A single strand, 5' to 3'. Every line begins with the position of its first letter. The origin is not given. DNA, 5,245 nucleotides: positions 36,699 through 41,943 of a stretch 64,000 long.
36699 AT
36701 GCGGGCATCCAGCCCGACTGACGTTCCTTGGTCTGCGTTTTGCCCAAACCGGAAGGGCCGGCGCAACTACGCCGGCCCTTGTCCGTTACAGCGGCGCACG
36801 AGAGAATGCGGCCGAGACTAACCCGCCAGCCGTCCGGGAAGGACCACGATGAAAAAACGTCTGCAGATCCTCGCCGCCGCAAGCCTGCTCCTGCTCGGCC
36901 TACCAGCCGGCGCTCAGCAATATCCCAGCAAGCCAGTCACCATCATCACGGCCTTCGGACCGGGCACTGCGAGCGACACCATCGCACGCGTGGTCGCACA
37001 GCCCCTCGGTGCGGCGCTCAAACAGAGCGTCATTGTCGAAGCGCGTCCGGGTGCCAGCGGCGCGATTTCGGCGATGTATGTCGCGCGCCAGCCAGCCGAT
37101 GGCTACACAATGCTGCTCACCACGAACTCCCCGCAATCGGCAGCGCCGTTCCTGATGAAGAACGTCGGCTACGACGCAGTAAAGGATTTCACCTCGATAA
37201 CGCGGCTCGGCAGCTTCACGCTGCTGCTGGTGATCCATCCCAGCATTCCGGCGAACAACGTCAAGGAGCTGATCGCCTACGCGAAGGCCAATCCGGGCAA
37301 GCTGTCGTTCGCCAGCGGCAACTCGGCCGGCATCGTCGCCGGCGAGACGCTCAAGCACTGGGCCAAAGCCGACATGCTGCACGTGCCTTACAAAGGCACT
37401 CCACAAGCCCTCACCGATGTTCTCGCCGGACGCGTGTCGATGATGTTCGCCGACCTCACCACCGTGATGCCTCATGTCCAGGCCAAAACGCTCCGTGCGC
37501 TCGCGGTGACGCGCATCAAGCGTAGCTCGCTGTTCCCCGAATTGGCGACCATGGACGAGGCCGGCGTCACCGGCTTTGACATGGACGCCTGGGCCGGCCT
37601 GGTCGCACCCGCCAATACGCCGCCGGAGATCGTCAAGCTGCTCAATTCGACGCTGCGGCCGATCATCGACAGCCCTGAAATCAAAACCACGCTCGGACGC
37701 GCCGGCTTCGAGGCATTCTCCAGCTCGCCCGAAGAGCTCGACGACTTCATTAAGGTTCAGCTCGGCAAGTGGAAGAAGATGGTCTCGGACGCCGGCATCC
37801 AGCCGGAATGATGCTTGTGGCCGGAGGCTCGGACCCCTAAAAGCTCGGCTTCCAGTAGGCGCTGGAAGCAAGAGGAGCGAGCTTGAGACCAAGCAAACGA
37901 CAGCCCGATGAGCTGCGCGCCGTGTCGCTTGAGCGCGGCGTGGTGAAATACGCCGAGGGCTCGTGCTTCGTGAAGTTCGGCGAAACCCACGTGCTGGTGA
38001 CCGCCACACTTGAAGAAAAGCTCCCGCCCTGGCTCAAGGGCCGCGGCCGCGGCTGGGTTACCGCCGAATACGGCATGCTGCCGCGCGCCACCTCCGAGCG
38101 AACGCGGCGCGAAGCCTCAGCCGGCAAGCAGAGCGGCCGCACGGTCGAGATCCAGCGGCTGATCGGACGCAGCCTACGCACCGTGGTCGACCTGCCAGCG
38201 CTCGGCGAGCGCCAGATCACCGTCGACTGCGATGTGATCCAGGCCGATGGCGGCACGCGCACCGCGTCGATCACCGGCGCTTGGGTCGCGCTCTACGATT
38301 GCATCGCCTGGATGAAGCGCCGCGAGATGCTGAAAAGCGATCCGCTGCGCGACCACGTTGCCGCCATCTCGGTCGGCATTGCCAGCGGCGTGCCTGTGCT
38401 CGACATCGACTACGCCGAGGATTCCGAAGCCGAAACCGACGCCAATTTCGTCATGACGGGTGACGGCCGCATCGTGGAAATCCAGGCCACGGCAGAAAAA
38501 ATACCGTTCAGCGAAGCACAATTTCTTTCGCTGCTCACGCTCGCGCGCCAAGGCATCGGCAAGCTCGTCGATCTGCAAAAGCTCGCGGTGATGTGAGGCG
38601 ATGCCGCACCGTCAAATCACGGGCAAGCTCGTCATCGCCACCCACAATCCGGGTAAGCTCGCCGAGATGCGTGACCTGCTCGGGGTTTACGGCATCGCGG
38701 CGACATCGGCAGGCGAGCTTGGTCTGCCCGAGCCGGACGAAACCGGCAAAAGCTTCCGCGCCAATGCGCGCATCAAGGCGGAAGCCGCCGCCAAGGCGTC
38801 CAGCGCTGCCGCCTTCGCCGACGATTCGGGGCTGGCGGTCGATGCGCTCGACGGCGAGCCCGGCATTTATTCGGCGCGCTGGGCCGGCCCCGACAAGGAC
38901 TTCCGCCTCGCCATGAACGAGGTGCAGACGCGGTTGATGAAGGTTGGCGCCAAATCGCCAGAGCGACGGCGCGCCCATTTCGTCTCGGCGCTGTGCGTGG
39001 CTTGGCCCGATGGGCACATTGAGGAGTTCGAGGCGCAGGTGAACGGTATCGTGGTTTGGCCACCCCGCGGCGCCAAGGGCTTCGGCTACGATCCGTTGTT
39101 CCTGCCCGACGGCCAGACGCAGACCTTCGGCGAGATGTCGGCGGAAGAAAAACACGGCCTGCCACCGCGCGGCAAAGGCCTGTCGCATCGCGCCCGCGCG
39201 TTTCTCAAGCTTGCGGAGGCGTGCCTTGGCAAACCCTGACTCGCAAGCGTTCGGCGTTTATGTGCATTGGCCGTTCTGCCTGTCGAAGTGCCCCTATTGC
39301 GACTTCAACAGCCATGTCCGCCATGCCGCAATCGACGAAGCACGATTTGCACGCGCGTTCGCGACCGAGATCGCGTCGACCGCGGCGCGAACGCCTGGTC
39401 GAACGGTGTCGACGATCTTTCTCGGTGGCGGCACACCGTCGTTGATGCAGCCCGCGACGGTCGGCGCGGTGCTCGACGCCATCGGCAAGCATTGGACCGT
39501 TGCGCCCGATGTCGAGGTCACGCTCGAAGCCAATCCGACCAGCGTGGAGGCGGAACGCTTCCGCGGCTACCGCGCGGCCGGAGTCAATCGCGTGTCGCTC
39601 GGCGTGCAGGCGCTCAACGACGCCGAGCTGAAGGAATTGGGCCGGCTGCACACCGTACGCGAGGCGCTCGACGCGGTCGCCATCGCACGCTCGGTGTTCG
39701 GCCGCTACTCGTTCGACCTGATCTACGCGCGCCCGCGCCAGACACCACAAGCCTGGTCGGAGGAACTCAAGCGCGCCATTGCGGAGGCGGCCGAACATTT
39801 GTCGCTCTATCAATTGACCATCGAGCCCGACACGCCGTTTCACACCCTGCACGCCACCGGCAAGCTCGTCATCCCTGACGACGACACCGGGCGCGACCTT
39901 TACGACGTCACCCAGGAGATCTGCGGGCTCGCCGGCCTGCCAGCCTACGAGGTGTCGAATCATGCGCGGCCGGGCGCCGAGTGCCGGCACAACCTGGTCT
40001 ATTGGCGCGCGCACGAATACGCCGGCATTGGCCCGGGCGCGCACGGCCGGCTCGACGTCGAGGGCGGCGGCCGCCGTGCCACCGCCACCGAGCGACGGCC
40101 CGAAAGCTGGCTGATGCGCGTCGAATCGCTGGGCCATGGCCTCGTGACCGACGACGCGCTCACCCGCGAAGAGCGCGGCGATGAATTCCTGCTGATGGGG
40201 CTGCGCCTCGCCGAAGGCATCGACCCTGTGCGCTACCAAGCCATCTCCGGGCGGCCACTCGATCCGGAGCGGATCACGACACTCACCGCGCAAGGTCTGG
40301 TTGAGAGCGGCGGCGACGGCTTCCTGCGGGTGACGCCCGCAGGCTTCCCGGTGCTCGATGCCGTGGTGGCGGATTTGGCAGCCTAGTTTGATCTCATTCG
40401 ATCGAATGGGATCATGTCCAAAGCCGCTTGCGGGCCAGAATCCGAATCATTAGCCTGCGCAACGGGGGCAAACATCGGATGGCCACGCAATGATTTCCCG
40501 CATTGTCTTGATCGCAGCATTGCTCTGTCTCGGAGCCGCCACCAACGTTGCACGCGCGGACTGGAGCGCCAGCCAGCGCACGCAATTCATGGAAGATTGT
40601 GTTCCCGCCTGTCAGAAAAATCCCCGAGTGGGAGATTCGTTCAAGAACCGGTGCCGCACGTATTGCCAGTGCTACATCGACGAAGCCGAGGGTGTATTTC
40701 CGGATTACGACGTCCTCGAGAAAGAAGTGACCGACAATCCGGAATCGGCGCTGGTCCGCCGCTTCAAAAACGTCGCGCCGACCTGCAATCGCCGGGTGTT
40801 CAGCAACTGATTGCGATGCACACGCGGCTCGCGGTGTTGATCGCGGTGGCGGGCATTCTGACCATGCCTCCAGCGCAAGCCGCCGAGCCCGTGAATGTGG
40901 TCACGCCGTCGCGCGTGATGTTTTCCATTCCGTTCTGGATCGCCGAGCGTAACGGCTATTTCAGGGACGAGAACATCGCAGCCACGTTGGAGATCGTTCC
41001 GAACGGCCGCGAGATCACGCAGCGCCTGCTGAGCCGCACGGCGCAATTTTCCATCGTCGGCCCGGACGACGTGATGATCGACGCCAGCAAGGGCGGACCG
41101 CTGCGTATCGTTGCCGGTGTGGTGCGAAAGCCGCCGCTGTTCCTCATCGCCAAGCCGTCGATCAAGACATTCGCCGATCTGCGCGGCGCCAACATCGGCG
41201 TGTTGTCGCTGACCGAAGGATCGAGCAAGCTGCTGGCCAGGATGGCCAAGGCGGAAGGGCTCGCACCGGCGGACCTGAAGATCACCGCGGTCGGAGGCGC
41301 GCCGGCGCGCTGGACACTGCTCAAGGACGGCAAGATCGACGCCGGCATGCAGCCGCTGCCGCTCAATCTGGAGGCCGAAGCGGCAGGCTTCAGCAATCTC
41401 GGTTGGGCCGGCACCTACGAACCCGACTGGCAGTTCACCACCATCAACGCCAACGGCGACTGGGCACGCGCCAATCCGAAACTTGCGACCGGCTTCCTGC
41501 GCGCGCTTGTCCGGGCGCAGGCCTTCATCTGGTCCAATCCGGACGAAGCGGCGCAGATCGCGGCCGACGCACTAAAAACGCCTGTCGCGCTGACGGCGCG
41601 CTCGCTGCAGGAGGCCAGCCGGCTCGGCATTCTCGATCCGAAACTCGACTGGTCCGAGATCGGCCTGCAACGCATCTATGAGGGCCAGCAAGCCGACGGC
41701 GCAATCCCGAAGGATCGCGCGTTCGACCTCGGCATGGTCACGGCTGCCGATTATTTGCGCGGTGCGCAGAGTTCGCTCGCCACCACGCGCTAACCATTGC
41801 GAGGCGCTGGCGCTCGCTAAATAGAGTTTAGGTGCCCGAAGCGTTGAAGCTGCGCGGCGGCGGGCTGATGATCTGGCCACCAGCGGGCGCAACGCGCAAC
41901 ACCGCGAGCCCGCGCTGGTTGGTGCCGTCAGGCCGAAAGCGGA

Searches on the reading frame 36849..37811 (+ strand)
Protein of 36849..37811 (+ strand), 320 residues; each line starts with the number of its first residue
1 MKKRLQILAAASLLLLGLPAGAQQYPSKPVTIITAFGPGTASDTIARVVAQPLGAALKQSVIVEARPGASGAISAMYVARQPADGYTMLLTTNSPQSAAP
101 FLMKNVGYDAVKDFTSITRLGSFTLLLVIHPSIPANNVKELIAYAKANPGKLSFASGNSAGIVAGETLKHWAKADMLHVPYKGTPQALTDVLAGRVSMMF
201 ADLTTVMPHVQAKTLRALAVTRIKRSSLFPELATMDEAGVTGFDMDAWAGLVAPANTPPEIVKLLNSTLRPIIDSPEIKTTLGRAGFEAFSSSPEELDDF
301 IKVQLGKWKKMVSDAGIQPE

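Call 69: search_protein_families(library=pfam, proteins=[window:36849-37811:+], max_evalue=0.00001)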
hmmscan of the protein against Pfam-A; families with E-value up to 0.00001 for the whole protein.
window:36849-37811:+ (320 aa): 1 family
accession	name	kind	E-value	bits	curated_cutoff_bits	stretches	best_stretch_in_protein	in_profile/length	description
PF03401.19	TctC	-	3.5e-67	227.2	27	1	45-316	1-273/274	Tripartite tricarboxylate transporter family receptor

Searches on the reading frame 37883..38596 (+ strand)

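Call 69: search_protein_families(library=pfam, proteins=[window:37883-38596:+], max_evalue=0.00001)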
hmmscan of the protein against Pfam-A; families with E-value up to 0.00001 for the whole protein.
window:37883-38596:+ (237 aa): 2 families
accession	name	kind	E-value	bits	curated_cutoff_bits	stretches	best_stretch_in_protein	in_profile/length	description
PF01138.27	RNase_PH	-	5.2e-30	105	25.5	1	10-140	1-127/130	3' exoribonuclease family, domain 1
PF03725.20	RNase_PH_C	-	6.4e-12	45.7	20.8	1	159-223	3-66/67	3' exoribonuclease family, domain 2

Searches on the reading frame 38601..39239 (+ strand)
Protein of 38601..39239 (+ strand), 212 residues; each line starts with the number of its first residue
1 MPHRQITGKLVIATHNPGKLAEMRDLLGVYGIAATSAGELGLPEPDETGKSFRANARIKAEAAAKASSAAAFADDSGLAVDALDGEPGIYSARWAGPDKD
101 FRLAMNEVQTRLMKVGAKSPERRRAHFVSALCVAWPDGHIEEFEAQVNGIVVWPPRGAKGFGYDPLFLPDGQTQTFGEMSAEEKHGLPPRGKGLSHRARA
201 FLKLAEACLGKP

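Call 69: search_protein_families(library=pfam, proteins=[window:38601-39239:+], max_evalue=0.00001)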
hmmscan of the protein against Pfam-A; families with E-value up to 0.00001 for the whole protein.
window:38601-39239:+ (212 aa): 1 family
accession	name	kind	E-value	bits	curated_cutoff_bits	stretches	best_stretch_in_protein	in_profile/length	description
PF01725.21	Ham1p_like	-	6.2e-56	189.7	22.5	1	10-206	1-185/186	Ham1 family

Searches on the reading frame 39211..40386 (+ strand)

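Call 69: search_protein_families(library=pfam, proteins=[window:39211-40386:+], max_evalue=0.00001)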
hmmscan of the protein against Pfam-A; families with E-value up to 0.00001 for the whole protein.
window:39211-40386:+ (391 aa): 2 families
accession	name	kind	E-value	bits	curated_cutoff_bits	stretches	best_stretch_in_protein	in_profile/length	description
PF04055.27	Radical_SAM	-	3.9e-20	73.1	29.5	1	17-184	1-161/166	Radical SAM superfamily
PF06969.22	HemN_C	-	2.7e-08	34.2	24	1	317-380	1-66/67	HemN C-terminal domain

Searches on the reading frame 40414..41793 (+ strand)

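Call 69: search_protein_families(library=pfam, proteins=[window:40414-41793:+], max_evalue=0.00001)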
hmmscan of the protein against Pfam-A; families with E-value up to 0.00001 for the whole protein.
window:40414-41793:+ (459 aa): 2 families
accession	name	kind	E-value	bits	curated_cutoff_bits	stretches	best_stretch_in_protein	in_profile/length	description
PF09084.16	NMT1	-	2.5e-24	86.8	20.5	1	172-379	5-216/216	NMT1/THI5 like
PF13379.11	NMT1_2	-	2.2e-07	31.4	24.7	1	173-383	20-248/252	NMT1-like family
